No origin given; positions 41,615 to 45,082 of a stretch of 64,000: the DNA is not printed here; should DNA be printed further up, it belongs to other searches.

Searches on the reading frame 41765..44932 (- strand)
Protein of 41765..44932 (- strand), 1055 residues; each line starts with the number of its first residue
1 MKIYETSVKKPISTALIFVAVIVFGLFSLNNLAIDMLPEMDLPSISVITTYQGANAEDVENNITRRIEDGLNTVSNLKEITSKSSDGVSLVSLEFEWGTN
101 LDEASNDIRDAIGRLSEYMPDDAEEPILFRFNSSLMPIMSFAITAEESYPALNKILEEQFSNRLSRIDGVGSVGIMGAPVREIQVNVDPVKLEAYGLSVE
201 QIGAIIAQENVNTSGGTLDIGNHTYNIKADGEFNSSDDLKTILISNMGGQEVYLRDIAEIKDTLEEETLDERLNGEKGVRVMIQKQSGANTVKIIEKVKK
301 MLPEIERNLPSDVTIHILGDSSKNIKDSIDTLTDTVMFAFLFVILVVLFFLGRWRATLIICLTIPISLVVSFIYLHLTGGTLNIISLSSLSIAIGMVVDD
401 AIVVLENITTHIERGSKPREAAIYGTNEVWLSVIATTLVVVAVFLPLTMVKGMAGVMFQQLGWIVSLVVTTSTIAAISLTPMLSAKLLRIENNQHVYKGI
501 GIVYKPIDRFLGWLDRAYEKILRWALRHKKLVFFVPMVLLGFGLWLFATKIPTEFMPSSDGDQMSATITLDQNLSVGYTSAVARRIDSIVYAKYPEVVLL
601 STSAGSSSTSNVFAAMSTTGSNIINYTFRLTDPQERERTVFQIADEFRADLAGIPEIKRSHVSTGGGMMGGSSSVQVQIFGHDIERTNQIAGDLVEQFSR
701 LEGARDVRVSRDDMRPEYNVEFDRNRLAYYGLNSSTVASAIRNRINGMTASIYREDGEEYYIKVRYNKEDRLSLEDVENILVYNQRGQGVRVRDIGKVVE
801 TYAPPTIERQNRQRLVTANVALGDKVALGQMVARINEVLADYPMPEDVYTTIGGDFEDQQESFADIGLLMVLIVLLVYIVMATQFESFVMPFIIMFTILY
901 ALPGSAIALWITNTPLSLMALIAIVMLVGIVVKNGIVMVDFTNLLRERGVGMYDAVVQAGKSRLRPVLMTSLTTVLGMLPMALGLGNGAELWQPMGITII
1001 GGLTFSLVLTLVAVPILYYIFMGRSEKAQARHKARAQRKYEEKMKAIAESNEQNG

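Call 4: search_protein_families(library=pfam, proteins=[window:41765-44932:-], max_evalue=0.01)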
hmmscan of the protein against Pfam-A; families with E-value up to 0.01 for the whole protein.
window:41765-44932:- (1055 aa): 2 families
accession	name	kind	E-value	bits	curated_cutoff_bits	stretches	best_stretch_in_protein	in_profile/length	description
PF00873.25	ACR_tran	-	1e-257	858.1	28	1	3-1021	1-1020/1021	AcrB/AcrD/AcrF family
PF03176.21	MMPL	-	4e-16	59.3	20.5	2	276-485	85-300/333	MMPL family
